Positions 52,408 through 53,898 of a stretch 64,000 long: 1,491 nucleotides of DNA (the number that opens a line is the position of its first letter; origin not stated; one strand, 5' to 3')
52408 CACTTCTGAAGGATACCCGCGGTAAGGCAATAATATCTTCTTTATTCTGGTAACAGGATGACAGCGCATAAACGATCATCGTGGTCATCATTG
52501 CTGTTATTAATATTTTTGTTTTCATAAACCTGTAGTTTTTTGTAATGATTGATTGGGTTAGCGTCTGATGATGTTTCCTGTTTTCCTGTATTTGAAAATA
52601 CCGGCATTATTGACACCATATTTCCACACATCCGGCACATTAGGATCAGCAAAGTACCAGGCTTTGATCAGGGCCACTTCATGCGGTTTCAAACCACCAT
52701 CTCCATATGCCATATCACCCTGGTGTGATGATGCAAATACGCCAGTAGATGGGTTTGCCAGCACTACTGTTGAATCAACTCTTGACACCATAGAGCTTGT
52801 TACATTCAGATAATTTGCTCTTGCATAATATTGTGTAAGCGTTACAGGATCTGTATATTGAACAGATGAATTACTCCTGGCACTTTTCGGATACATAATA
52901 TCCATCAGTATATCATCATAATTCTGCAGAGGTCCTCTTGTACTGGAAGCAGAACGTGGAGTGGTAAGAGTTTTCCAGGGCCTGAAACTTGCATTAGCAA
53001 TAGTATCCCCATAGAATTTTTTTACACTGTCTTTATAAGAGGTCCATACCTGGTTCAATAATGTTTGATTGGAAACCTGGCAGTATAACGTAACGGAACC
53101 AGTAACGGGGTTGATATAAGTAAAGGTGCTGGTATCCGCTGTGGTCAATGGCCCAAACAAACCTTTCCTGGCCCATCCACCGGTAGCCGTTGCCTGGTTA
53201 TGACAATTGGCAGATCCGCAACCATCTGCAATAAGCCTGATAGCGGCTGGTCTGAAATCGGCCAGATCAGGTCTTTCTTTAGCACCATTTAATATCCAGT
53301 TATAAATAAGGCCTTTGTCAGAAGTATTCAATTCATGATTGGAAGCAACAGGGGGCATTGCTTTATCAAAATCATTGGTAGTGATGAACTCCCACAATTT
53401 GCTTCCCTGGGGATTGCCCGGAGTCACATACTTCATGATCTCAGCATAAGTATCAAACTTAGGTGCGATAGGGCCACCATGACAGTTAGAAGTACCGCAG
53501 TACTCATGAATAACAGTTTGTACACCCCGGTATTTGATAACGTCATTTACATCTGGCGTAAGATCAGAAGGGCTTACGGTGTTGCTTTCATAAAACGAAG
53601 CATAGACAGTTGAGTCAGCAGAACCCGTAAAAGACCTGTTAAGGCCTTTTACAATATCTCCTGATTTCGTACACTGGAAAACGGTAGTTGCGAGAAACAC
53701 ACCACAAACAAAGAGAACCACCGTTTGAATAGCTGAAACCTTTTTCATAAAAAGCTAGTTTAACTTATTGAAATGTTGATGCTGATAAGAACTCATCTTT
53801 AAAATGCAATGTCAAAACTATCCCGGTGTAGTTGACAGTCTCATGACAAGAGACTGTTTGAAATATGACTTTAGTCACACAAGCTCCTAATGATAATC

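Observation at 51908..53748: Planctomycete-cytochrome-c-like domains with C-x4-CH or C-x-CH in place of the CXXCH heme motif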

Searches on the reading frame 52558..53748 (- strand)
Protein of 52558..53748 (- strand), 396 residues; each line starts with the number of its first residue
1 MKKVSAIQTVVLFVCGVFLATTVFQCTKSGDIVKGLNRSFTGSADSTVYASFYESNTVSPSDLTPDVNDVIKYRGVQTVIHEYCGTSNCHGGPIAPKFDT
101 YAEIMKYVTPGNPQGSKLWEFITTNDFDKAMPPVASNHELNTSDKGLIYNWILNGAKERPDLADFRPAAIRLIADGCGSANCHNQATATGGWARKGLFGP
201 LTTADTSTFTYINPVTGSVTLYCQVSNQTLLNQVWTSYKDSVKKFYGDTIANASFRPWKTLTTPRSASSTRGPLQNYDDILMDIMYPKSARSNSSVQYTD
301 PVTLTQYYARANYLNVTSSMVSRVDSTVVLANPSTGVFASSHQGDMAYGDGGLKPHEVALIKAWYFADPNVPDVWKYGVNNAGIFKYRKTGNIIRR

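Call 3: search_protein_families(library=pfam, proteins=[window:52558-53748:-], max_evalue=1)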
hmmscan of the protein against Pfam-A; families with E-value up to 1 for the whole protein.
window:52558-53748:- (396 aa): 4 families
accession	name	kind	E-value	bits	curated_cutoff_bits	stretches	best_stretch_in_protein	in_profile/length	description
PF07635.16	PSCyt1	-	4.6e-05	24.4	22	1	97-133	15-57/59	Planctomycete cytochrome C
PF16558.10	AZUL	-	0.025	15.2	23.8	1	172-191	11-30/59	Amino-terminal Zinc-binding domain of ubiquitin ligase E3A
PF23566.1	RTG2_C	-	0.11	12.4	27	1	277-342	18-81/225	RTG2 C-terminal domain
PF20745.2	TSP_Ig-like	-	0.16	12.7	27.9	1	32-81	34-84/86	Tailspike protein-like, Ig-like domain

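Call 4: search_protein_families(library=ncbifam, proteins=[window:52558-53748:-], max_evalue=1)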
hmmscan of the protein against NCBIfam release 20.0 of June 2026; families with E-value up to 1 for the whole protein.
window:52558-53748:- (396 aa): 3 families
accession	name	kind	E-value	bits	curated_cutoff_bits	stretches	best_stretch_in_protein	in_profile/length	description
NF047812.1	LIC11213_lipo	equivalog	1.9e-05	24.8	100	1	80-157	48-117/118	LIC11213 family lipoprotein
TIGR03806.1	chp_HNE_0200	subfamily_domain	0.011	14.9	313.3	1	106-152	265-311/314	SO2930 family diheme c-type cytochrome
NF051862.1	BT4005_BT4719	subfamily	0.045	13.5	60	1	274-318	96-139/211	NigD1/NigD2 family lipoprotein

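Call 5: find_homologous_proteins(query=window:52558-53748:-)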
Query window:52558-53748:- (396 aa): 883 proteins with E <= 0.001 among 4163 candidates; the best 120 are listed.
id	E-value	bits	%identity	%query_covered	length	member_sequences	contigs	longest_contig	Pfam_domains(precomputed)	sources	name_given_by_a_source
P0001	4.9e-271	916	100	100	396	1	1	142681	-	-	-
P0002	9.8e-261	882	95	100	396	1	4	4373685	PF07635.17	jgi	jgi:hypothetical protein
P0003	5.7e-260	880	95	100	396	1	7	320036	-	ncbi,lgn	-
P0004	1.5e-258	875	94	100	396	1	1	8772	-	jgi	jgi:hypothetical protein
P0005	6.9e-253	857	93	100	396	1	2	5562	PF07635.17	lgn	-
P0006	4.4e-252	854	93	100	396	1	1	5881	-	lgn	-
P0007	3.0e-251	851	92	100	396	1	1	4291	PF07635.17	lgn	-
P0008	1.1e-249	846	91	100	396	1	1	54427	PF07635.17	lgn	-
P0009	1.0e-248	843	91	100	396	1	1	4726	PF07635.17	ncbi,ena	-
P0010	2.0e-248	842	91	100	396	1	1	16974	PF07635.17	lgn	-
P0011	2.5e-248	842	91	100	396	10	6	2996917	PF07635.17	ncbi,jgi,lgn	jgi:hypothetical protein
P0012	1.4e-247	839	91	100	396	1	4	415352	PF07635.17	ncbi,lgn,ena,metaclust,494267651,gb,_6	metaclust:\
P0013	2.0e-247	839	91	100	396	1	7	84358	PF07635.17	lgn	-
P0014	3.2e-233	792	84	100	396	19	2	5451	-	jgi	jgi:hypothetical protein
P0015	2.2e-232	789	84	100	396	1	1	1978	-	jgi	jgi:Planctomycete cytochrome C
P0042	2.1e-221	753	79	100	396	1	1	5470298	-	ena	-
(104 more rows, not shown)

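Call 20: find_encoding_contigs(protein=P0042, flank=10000, max_places=3)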
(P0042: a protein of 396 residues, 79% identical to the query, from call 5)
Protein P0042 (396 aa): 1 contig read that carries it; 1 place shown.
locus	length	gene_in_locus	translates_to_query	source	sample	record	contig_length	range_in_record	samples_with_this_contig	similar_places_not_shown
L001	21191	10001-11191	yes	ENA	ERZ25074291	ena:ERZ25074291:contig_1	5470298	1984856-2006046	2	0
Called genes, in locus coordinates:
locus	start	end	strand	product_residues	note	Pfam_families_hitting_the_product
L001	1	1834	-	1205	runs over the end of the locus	PF08447:PAS_3, PF00989:PAS, PF08448:PAS_4, PF13426:PAS_9, PF08447:PAS_3, PF00989:PAS, PF13426:PAS_9, PF07730:HisKA_3, +10 more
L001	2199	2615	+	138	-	-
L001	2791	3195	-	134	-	PF00034:Cytochrom_C, PF13442:Cytochrome_CBB3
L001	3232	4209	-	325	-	-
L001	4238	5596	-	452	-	PF03916:NrfD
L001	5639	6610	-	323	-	PF12838:Fer4_7 (faint), PF13247:Fer4_11, PF12797:Fer4_2 (weak), PF12837:Fer4_6 (weak), PF13237:Fer4_10, PF00037:Fer4 (weak), PF13187:Fer4_9 (weak), PF13247:Fer4_11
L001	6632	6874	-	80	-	-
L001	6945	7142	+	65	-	-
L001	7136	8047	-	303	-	PF19089:DUF5777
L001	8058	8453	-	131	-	-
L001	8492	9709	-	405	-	PF09459:EB_dh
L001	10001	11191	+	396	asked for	-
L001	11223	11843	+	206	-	-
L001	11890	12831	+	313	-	PF19089:DUF5777, PF13505:OMP_b-brl (faint)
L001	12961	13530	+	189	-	PF04542:Sigma70_r2, PF08281:Sigma70_r4_2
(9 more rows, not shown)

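Call 24: predict_structure(alignment_id=A1)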
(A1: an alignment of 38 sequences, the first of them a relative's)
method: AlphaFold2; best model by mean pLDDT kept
length: 396 residues; sequences in the alignment: 38
mean_pLDDT: 46.8   pTM: 0.37
mean pLDDT of the five models: 46.8, 44.3, 41.0, 38.2, 37.1
residues with pLDDT >= 90: 0; 70-90: 53; 50-70: 103; < 50: 240
segments of 3 or more residues with pLDDT < 50: 1-3, 24-35, 46-72, 85-94, 134-138, 172-195, 213-215, 241-302, 304-366, 368-396
pLDDT, mean of each block of 10 residues (from residue 1): 62 70 43 50 49 30 30 59 50 55 78 79 63 52 71 67 52 42 41 54 70 54 64 57 46 33 26 28 29 34 40 29 30 36 27 37 48 32 25 23
secondary structure, 60 per line:
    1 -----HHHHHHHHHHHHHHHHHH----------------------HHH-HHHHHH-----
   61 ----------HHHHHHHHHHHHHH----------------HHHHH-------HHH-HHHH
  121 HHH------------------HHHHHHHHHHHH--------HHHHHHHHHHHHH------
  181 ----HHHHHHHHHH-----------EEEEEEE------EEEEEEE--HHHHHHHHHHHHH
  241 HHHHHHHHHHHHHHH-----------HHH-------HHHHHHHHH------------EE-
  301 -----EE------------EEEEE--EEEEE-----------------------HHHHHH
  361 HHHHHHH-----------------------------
elements in order: H6-23 H50-55 H71-84 H101-105 H117-123 H142-153 H162-174 H185-194 E206-212 E219-225 H228-255 H277-285 E320-324 E327-331 H355-367

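Call 35: find_related_loci(query=A1, collection=genome_contigs, flank=8000)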
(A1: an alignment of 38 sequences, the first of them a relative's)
Query A1 (396 aa) in genome_contigs; peptide patterns used: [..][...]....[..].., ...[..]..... (x = any residue, [..] = any of these).
193 stretches matched a pattern; 187 encode a relative of the query (tblastn E <= 1e-3); the best 80 are kept; 80 distinct loci.
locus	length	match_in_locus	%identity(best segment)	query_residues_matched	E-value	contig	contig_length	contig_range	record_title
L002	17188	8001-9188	95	1-396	0e+0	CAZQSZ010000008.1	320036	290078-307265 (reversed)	MAG TPA_asm: uncultured Chitinophaga sp. isolate binchicken_co277_100 genome assembly, contig: NODE_59_length_320036_cov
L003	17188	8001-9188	91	1-396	0e+0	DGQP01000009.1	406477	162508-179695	MAG TPA_asm: Chitinophagaceae bacterium UBA4411 UBA4411_contig_94, whole genome shotgun sequence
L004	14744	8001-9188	91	1-396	0e+0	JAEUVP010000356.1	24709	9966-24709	MAG: Chitinophagaceae bacterium isolate new MAG-384 k141_2503062, whole genome shotgun sequence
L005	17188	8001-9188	85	1-396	0e+0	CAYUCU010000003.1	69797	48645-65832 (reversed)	MAG TPA_asm: uncultured Chitinophaga sp. isolate SRP150892_co2_494 genome assembly, contig: NODE_360_length_69797_cov_6.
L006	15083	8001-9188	84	1-396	0e+0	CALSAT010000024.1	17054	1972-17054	MAG: Bacteroides fragilis isolate JJ-MO2A5-297-2-m2-bin122 genome assembly, contig: JJ-MO2A5-297-C103, whole genome shot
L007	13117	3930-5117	84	1-396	0e+0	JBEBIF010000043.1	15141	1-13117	MAG: Chitinophagaceae bacterium isolate SF1_2_17 NODE_3020_length_15141_cov_3.798896, whole genome shotgun sequence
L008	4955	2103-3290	84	1-396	0e+0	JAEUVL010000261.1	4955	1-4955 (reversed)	MAG: Chitinophagaceae bacterium isolate new MAG-380 k141_325296, whole genome shotgun sequence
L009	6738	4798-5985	81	1-396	0e+0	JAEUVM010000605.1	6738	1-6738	MAG: Chitinophagaceae bacterium isolate new MAG-381 k141_4219464, whole genome shotgun sequence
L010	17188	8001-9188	81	1-396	0e+0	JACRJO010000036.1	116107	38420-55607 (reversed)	MAG: Sphingobacteriales bacterium isolate NC_groundwater_1831_Pr3_B-0.1um_49_18 SR-2_scaffold_141_3669566, whole genome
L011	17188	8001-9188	81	1-396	0e+0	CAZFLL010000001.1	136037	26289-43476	MAG TPA_asm: uncultured Chitinophaga sp. isolate SRP170004_co1_596 genome assembly, contig: NODE_121_length_136037_cov_9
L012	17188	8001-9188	80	1-396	0e+0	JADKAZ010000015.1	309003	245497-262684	MAG: Chitinophagaceae bacterium isolate Mari_18-Q3-R65-66_MAXAC.024 tig00218999-10-3089150, whole genome shotgun sequenc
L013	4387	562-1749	80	1-396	0e+0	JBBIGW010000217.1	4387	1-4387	MAG: Bacteroidia bacterium isolate PLS170224_bin_10 NODE_8275_length_4387_cov_2.28028, whole genome shotgun sequence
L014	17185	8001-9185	78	1-396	0e+0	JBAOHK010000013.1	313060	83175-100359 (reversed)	MAG: Chitinophagaceae bacterium isolate AS_Ams2_Bin15 np1-np2_contig_4535, whole genome shotgun sequence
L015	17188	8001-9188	78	1-396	0e+0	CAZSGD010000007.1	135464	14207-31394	MAG TPA_asm: uncultured Chitinophaga sp. isolate SRP173033_co1_308 genome assembly, contig: NODE_152_length_135464_cov_4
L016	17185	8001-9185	77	1-396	0e+0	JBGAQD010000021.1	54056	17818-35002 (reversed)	MAG: Chitinophagaceae bacterium isolate MAG_AAO_AS.8 AAOAS-8_NODE_21_length_54056_cov_12.275718, whole genome shotgun se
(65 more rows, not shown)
